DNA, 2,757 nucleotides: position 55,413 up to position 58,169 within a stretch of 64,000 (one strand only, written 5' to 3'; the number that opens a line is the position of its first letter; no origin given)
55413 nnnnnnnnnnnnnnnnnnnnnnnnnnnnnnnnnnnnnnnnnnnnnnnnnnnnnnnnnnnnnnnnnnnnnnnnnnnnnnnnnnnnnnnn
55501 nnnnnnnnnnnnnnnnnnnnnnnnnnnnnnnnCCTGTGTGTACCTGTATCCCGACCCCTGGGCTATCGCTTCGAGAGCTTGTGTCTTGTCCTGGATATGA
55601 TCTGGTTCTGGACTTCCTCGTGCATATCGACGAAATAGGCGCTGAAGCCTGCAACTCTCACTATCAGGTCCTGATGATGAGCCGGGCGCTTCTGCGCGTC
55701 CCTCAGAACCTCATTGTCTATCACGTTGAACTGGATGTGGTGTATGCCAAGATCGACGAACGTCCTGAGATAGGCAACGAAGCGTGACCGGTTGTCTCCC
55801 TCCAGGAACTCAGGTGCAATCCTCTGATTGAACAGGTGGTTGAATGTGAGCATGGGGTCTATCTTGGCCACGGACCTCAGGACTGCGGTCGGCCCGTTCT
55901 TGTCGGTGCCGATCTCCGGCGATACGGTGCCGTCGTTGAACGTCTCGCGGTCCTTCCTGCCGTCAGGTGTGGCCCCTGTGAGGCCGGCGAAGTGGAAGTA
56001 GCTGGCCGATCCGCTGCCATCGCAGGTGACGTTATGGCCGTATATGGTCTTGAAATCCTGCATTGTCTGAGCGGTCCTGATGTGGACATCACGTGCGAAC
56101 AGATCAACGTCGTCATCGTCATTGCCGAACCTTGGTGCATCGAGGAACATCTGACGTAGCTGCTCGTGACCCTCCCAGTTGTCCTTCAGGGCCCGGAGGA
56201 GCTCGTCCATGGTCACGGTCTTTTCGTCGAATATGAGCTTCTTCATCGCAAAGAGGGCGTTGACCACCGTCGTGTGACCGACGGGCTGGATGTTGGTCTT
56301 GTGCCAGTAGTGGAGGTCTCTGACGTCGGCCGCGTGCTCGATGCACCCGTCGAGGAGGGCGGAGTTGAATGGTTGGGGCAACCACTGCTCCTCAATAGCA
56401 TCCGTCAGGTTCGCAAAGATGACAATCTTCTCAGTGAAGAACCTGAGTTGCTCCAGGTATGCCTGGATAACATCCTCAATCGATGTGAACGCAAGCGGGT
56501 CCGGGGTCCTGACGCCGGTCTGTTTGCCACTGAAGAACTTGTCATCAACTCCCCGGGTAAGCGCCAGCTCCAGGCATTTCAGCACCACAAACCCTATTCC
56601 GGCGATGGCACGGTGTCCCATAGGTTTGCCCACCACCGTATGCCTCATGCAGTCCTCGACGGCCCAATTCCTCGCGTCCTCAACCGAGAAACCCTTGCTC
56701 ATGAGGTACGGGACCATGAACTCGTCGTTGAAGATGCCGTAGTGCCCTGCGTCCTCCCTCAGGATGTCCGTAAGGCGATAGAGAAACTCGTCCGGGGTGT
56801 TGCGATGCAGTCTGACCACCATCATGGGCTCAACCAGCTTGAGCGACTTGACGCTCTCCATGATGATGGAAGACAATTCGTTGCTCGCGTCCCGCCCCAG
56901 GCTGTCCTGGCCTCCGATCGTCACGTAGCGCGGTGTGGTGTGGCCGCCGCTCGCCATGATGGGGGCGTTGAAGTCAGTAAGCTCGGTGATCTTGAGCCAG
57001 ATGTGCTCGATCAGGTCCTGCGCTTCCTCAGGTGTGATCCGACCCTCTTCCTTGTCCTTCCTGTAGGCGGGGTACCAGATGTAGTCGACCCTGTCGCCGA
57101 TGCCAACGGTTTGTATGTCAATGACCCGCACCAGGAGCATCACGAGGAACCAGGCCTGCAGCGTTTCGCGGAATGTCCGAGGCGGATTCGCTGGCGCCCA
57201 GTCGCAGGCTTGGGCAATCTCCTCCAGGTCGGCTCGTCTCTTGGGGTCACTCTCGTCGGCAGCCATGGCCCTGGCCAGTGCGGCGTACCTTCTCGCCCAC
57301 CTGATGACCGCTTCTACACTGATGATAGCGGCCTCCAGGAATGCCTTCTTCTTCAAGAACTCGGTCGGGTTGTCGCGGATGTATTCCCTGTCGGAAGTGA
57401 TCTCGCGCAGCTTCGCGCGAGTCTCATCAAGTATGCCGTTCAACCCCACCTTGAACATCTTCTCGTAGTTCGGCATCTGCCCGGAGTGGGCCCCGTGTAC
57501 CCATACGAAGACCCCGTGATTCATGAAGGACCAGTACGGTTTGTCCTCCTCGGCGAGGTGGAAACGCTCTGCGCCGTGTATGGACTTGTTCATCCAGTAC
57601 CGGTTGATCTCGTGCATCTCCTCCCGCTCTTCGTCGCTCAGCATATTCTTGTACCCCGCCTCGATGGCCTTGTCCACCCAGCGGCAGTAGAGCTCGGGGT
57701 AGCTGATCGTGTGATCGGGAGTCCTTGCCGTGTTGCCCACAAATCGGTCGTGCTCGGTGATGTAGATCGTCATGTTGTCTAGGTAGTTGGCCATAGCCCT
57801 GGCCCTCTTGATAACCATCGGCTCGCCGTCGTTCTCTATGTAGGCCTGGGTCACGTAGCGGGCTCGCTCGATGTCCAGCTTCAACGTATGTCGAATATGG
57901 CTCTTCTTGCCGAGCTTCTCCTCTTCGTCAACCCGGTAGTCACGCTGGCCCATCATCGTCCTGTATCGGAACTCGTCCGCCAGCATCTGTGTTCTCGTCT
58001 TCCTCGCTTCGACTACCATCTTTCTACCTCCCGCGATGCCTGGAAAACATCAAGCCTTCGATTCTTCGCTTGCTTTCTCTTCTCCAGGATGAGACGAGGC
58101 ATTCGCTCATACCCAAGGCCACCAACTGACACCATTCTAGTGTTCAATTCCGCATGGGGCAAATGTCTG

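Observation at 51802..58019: Glycyl radical enzyme with a non-canonical catalytic loop, hard-wired to a BbsEF-like pair of family-III CoA-transferases and an acyl-CoA dehydrogenase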

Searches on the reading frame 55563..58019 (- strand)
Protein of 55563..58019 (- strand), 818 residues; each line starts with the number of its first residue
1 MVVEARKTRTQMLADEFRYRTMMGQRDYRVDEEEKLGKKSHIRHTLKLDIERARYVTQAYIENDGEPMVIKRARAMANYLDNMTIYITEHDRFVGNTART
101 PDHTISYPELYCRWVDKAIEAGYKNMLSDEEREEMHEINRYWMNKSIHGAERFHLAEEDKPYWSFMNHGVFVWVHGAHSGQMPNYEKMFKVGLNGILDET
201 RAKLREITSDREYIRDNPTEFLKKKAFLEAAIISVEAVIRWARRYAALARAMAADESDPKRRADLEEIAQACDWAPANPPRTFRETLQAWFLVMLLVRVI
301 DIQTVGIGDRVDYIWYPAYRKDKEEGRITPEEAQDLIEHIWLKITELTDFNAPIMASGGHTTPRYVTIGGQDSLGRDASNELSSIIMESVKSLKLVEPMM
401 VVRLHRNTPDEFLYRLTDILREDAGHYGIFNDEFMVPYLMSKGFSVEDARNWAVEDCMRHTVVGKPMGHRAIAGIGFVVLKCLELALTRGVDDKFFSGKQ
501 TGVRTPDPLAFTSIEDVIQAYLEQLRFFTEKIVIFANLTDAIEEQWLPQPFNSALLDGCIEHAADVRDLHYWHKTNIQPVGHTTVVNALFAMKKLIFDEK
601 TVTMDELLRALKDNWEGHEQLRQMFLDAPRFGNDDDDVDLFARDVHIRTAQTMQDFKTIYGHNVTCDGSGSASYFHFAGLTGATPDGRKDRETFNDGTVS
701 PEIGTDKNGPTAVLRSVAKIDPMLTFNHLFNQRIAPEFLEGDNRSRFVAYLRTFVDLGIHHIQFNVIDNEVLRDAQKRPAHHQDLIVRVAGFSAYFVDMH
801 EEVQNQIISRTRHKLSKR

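Call 7: search_protein_families(library=pfam, proteins=[window:55563-58019:-], max_evalue=0.01)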
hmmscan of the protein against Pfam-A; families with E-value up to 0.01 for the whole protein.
window:55563-58019:- (818 aa): 2 families
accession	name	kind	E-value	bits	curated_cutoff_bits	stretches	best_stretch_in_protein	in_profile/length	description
PF02901.20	PFL-like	-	2.1e-154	516.1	24.3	1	44-672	17-641/647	Pyruvate formate lyase-like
PF01228.26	Gly_radical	-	1.2e-25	90.6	22.2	1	698-797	4-106/106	Glycine radical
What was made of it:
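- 55563..58019 (-): Glycyl radical enzyme, 818 aa, first gene of the operon. Pfam PFL-like and Gly_radical (call 7).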

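Call 8: search_solved_structures(query=window:55563-58019:-, max_evalue=0.001, show_alignments=0)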
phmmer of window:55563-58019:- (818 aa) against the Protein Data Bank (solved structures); distinct sequences matched with E-value up to 0.001: 37.
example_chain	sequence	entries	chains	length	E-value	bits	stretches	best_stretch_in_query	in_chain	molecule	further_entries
1r8w_A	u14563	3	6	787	4.3e-131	441.8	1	48-814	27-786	glycerol dehydratase | B12-independent glycerol dehydratase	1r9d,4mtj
5ymr_B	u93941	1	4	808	2.7e-124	419.3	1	46-814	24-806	Formate acetyltransferase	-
9f3w_A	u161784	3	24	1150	1.7e-117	396.8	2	48-811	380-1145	Choline trimethylamine-lyase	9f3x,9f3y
6lon_B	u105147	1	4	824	3.4e-115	389.2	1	42-813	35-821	PFL2/glycerol dehydratase family glycyl radical enzyme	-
7vua_A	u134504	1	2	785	2.6e-113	383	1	42-812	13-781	HplG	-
9rco_A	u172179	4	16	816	2.9e-113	382.8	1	39-813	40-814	Glycyl radical protein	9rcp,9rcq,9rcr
6vxc_A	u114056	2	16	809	1.2e-111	377.5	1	40-812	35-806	Trans-4-hydroxy-L-proline dehydratase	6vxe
4pkc_A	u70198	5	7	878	4.2e-111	375.7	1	42-814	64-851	TutD | benzylsuccinate synthase alpha chain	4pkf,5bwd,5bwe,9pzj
5i2a_A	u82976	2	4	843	3.3e-110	372.7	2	47-615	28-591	Diol-dehydratase | Diol dehydratase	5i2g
7e7l_A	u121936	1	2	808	9.5e-109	367.9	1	39-812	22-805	Hydroxyphenylacetic acid decarboxylase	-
8iof_A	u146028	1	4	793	9.2e-108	364.6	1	39-812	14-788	Benzylsuccinate synthase alpha subunit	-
7kq3_A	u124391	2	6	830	1.7e-107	363.7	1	47-814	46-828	Isethionate sulfite-lyase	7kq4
8id1_A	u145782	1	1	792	3.7e-107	362.6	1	43-814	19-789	Formate C-acetyltransferase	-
6xs4_A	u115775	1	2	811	1.3e-104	354.2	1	44-815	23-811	Formate C-acetyltransferase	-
9o8u_A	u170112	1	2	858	3.9e-104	352.6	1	45-815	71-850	1-methyl alkyl succinate synthase subunit MasD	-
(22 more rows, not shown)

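Call 9: find_homologous_proteins(query=window:55563-58019:-)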
Query window:55563-58019:- (818 aa): 631 proteins with E <= 0.001 among 8000 candidates; the best 120 are listed.
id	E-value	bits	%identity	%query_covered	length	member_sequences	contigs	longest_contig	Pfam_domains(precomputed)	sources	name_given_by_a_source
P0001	0.0e+0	1905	100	100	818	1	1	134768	PF02901.21,PF01228.27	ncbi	-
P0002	0.0e+0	1652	85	100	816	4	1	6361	PF02901.21,PF01228.27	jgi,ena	-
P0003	0.0e+0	1623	83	100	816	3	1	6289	PF02901.21,PF01228.27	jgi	jgi:pyruvate formate-lyase/glycerol dehydratase family glycyl radical enzyme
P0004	0.0e+0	1617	83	100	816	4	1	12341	PF02901.21,PF01228.27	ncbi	-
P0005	0.0e+0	1589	81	100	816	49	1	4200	PF02901.21,PF01228.27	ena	-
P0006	0.0e+0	1556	79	100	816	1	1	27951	PF02901.21,PF01228.27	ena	-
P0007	0.0e+0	1482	75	100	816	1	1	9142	PF02901.21,PF01228.27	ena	-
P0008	0.0e+0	1480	75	100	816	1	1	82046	PF02901.21,PF01228.27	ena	-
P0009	0.0e+0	1463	76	99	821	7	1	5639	PF02901.21,PF01228.27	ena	-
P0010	0.0e+0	1452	74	100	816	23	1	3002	PF02901.21,PF01228.27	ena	-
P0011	0.0e+0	1449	75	100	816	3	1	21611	PF02901.21,PF01228.27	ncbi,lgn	-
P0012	0.0e+0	1449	75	99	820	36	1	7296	PF02901.21,PF01228.27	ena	-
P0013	0.0e+0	1440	75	100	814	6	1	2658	PF02901.21,PF01228.27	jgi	jgi:pyruvate formate-lyase/glycerol dehydratase family glycyl radical enzyme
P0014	0.0e+0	1436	75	100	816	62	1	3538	PF02901.21,PF01228.27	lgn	-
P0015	0.0e+0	1435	73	100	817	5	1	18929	PF02901.21,PF01228.27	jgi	jgi:formate C-acetyltransferase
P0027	0.0e+0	1394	72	100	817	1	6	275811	PF02901.21,PF01228.27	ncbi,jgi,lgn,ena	-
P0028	0.0e+0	1382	70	100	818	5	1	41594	PF02901.21,PF01228.27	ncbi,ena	-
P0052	0.0e+0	1035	55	100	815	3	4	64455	PF02901.21,PF01228.27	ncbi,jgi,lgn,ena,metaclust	metaclust:\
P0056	2.5e-294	997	85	61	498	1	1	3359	PF02901.21,PF01228.27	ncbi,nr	ncbi:MAG: hypothetical protein IBX68_11250, partial [Dehalococcoidia bacterium]|nr:hypothetical prot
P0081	1.8e-265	901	51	96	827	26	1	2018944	PF02901.21,PF01228.27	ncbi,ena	-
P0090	3.4e-259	880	51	94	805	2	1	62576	PF02901.21,PF01228.27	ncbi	-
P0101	1.1e-244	832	49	94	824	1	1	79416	PF02901.21,PF01228.27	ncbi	ncbi:pyruvate formate lyase family protein [Chloroflexota bacterium]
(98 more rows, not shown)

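Call 13: find_encoding_contigs(protein=P0001, flank=10000, max_places=3)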
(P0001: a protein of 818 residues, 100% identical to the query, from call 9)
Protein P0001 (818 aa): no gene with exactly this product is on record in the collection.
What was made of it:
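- Tried and rejected: Looking up the window's own GRE in the contig index found nothing on record (call 13).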

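Call 15: find_encoding_contigs(protein=P0027, flank=10000, max_places=2)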
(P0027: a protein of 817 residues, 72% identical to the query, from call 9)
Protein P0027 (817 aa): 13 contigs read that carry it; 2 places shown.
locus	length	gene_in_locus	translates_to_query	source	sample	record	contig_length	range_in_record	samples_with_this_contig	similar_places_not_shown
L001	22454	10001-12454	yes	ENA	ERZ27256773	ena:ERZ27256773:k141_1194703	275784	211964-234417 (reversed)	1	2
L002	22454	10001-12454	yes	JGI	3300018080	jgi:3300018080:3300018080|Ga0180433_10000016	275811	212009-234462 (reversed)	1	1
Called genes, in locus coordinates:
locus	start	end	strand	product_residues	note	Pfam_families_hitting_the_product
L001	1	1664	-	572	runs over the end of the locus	PF00633:HHH (faint), PF14716:HHH_8, PF14520:HHH_5, PF14791:DNA_pol_B_thumb, PF02811:PHP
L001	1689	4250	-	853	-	PF07517:SecA_DEAD, PF01043:SecA_PP_bind, PF21090:P-loop_SecA, PF07516:SecA_SW, PF02810:SEC-C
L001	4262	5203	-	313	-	PF13793:Pribosyltran_N, PF00156:Pribosyltran, PF14572:Pribosyl_synth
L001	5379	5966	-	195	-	PF06414:Zeta_toxin, PF13401:AAA_22 (faint), PF08433:KTI12, PF13238:AAA_18, PF13671:AAA_33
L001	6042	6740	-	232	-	PF02660:G3P_acyltransf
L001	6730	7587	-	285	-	PF02645:DegV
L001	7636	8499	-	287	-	PF02645:DegV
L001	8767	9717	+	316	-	PF11271:PorA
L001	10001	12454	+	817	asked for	PF02901:PFL-like, PF01228:Gly_radical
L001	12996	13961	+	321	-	-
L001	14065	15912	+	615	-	PF00041:fn3 (faint), PF18998:Flg_new_2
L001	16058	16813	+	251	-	PF12146:Hydrolase_4, PF20408:Abhydrolase_11 (faint), PF00561:Abhydrolase_1, PF12697:Abhydrolase_6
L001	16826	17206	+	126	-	PF04126:Cyclophil_like, PF18050:Cyclophil_like2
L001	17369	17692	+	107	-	PF00893:Multi_Drug_Res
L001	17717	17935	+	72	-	-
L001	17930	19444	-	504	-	PF00370:FGGY_N, PF02782:FGGY_C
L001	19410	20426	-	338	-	PF00389:2-Hacid_dh, PF02826:2-Hacid_dh_C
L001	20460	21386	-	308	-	PF04015:DUF362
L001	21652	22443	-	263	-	PF02146:SIR2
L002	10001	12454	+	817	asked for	PF02901:PFL-like, PF01228:Gly_radical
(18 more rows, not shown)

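Call 16: find_encoding_contigs(protein=P0081, flank=10000, max_places=2)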
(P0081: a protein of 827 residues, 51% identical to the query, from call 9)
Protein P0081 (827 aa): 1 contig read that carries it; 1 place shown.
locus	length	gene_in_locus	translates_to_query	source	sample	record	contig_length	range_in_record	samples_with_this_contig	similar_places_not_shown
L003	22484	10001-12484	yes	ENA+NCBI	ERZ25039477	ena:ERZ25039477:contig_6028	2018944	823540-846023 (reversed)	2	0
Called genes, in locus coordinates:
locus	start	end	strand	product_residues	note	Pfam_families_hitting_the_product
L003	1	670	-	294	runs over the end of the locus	PF00561:Abhydrolase_1, PF12146:Hydrolase_4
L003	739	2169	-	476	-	PF01425:Amidase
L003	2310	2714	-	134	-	PF08332:CaMKII_AD, PF13474:SnoaL_3, PF14534:DUF4440, PF12680:SnoaL_2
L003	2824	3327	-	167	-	PF14464:Prok-JAB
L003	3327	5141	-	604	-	PF26398:Cap2_linker, PF00899:ThiF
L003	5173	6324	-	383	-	PF18144:SMODS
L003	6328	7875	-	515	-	PF18145:SAVED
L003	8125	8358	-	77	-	PF13487:HD_5 (weak)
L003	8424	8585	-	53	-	-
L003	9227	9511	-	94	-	PF01381:HTH_3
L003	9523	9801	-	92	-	PF05015:HigB-like_toxin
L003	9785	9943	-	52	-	-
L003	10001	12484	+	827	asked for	PF02901:PFL-like, PF01228:Gly_radical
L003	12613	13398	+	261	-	PF00378:ECH_1, PF16113:ECH_2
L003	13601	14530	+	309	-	PF00037:Fer4 (faint), PF12797:Fer4_2 (faint), PF13237:Fer4_10 (weak), PF14697:Fer4_21, PF12837:Fer4_6 (faint), PF12838:Fer4_7, PF04055:Radical_SAM, PF13353:Fer4_12 (weak), +1 more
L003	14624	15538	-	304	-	PF00413:Peptidase_M10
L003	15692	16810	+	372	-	PF13484:Fer4_16, PF13646:HEAT_2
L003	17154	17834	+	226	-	PF03848:TehB, PF13489:Methyltransf_23 (faint), PF13847:Methyltransf_31, PF08241:Methyltransf_11, PF08242:Methyltransf_12 (weak), PF13649:Methyltransf_25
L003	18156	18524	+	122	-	-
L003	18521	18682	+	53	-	-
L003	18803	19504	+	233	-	PF08901:DUF1847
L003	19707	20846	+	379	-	PF02899:Phage_int_SAM_1 (weak), PF00589:Phage_integrase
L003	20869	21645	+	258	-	PF00589:Phage_integrase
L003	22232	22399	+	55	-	-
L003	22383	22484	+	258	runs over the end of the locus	PF02894:GFO_IDH_MocA_C, PF22725:GFO_IDH_MocA_C3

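Call 17: find_encoding_contigs(protein=P0006, flank=10000, max_places=2)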
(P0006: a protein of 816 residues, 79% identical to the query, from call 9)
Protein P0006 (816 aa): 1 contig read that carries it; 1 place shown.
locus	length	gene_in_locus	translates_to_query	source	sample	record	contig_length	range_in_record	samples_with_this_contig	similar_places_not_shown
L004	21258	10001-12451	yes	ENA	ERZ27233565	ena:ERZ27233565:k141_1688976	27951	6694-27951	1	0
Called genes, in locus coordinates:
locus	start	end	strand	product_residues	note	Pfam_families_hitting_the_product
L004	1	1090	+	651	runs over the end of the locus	PF00724:Oxidored_FMN, PF00070:Pyr_redox (weak), PF00890:FAD_binding_2 (weak), PF07992:Pyr_redox_2, PF12831:FAD_oxidored, PF13450:NAD_binding_8, PF13738:Pyr_redox_3, PF00070:Pyr_redox, +7 more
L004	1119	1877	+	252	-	-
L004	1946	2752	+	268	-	PF00106:adh_short, PF08659:KR, PF13561:adh_short_C2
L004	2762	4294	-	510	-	PF02550:AcetylCoA_hydro, PF13336:AcetylCoA_hyd_C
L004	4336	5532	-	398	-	PF00478:IMPDH (faint), PF03060:NMO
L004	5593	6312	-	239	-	PF07978:NIPSNAP (faint)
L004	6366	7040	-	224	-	PF07978:NIPSNAP (weak)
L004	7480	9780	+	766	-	PF17159:MASE3 (weak), PF00989:PAS, PF08447:PAS_3 (faint), PF08448:PAS_4 (weak), PF13188:PAS_8 (weak), PF13426:PAS_9, PF00512:HisKA, PF02518:HATPase_c, +1 more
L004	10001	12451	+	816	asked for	PF02901:PFL-like, PF01228:Gly_radical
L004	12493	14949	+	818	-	PF02901:PFL-like, PF01228:Gly_radical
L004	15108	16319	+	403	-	PF02515:CoA_transf_3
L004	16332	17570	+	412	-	PF02515:CoA_transf_3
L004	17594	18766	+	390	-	PF02771:Acyl-CoA_dh_N, PF02770:Acyl-CoA_dh_M, PF00441:Acyl-CoA_dh_1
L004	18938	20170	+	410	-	PF07690:MFS_1, PF13347:MFS_2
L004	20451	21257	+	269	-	?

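Call 18: find_encoding_contigs(protein=P0028, flank=10000, max_places=2)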
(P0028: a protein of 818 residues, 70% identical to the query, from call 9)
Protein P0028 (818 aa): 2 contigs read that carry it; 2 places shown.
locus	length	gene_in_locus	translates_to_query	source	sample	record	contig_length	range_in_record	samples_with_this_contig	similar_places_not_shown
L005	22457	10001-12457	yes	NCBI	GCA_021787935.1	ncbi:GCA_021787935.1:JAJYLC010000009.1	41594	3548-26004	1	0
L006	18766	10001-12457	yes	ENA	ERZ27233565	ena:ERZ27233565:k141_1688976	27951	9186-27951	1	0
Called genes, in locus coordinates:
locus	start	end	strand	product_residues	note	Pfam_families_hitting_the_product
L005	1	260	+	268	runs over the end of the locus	PF00106:adh_short, PF08659:KR, PF13561:adh_short_C2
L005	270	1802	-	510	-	PF02550:AcetylCoA_hydro, PF13336:AcetylCoA_hyd_C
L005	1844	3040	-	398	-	PF00478:IMPDH (faint), PF03060:NMO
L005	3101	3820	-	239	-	PF07978:NIPSNAP (faint)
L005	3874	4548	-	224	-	PF07978:NIPSNAP (weak)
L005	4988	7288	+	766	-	PF17159:MASE3 (weak), PF00989:PAS, PF08447:PAS_3 (faint), PF08448:PAS_4 (weak), PF13188:PAS_8 (weak), PF13426:PAS_9, PF00512:HisKA, PF02518:HATPase_c, +1 more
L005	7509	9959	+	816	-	PF02901:PFL-like, PF01228:Gly_radical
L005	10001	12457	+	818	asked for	PF02901:PFL-like, PF01228:Gly_radical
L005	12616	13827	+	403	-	PF02515:CoA_transf_3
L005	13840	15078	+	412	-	PF02515:CoA_transf_3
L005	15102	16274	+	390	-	PF02771:Acyl-CoA_dh_N, PF02770:Acyl-CoA_dh_M, PF00441:Acyl-CoA_dh_1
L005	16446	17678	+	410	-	PF07690:MFS_1, PF13347:MFS_2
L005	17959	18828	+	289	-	-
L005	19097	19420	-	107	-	PF13744:HTH_37 (weak), PF01381:HTH_3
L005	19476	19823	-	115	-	PF05973:Gp49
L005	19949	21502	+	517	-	PF00370:FGGY_N, PF02782:FGGY_C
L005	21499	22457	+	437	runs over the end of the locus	PF02788:RuBisCO_large_N, PF00016:RuBisCO_large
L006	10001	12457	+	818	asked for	PF02901:PFL-like, PF01228:Gly_radical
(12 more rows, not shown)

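Call 19: find_encoding_contigs(protein=P0004, flank=10000, max_places=2)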
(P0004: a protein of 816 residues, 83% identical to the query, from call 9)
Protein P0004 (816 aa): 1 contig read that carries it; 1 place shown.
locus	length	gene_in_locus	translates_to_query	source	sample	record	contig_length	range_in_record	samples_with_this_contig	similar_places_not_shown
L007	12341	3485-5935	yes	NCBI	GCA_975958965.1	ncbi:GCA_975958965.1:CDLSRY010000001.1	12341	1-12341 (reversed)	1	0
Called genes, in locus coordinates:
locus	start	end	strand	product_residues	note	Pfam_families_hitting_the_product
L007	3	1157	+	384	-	?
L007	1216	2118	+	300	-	PF04909:Amidohydro_2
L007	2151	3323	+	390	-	PF02771:Acyl-CoA_dh_N, PF02770:Acyl-CoA_dh_M, PF00441:Acyl-CoA_dh_1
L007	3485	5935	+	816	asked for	PF02901:PFL-like, PF01228:Gly_radical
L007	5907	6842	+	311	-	PF13353:Fer4_12 (faint), PF04055:Radical_SAM, PF12797:Fer4_2 (faint), PF00037:Fer4 (faint), PF12800:Fer4_4 (faint), PF12838:Fer4_7 (weak), PF13187:Fer4_9 (weak), PF13237:Fer4_10, +2 more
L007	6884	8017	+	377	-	PF02771:Acyl-CoA_dh_N, PF02770:Acyl-CoA_dh_M, PF00441:Acyl-CoA_dh_1, PF08028:Acyl-CoA_dh_2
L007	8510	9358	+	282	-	PF00037:Fer4 (faint), PF12837:Fer4_6 (weak), PF14697:Fer4_21 (weak)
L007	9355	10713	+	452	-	PF01946:Thi4 (faint), PF00890:FAD_binding_2 (weak), PF01266:DAO, PF01494:FAD_binding_3 (weak), PF03486:HI0933_like (faint), PF07992:Pyr_redox_2 (weak), PF00732:GMC_oxred_N, PF05199:GMC_oxred_C, +2 more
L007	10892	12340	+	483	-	?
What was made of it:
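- On Glycyl radical enzyme superfamily (PFL-like): Family members L007 and L003 have an activase adjacent (calls 16, 19).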

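Call 24: search_protein_families(library=ncbifam, proteins=[window:55563-58019:-], max_evalue=0.00001)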
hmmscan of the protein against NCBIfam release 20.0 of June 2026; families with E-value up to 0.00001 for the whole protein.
window:55563-58019:- (818 aa): 12 families
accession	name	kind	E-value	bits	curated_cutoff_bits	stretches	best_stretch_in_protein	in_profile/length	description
NF048011.1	SfplDhtHpsGDes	equivalog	3.1e-157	525.2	1000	1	44-814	36-820/821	(2S)-3-sulfopropanediol dehydratase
TIGR01774.1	PFL2-3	subfamily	2.7e-156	522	678.2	1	40-815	12-786/786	formate C-acetyltransferase/glycerol dehydratase family glycyl radical enzyme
NF043068.1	glycl_HYPD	equivalog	1.1e-143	480.1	1100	1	36-813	7-782/784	trans-4-hydroxy-L-proline dehydratase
TIGR04394.1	choline_CutC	equivalog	2.8e-127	426.3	1050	1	38-811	9-784/789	choline trimethylamine-lyase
NF048009.1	SfplDhtHpfGKleb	equivalog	3.9e-127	425.5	1000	1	39-812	33-821/824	(2S)-3-sulfopropanediol dehydratase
NF007437.0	PRK09983.1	equivalog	6.2e-114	381.7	1109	1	38-815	9-765/765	formate C-acetyltransferase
NF033718.1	indole_decarb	equivalog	2.8e-109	366.6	1100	2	125-615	155-644/868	indoleacetate decarboxylase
NF033715.1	glycyl_HPDL_Lrg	equivalog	1.1e-90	304.7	1150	2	126-615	168-678/901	4-hydroxyphenylacetate decarboxylase large subunit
TIGR01255.1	pyr_form_ly_1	equivalog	3.8e-25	88.5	994.2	1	297-814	251-742/744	formate C-acetyltransferase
NF038360.1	rad_fix_GrcA3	exception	3e-13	49.6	158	1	747-814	9-76/78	autonomous glycyl radical cofactor GrcA3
NF008341.1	PRK11127.1-1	equivalog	3.4e-11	43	145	1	757-814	21-78/80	autonomous glycyl radical cofactor GrcA2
TIGR04365.1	spare_glycyl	equivalog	2.8e-07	30.8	170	1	758-811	68-121/126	autonomous glycyl radical cofactor GrcA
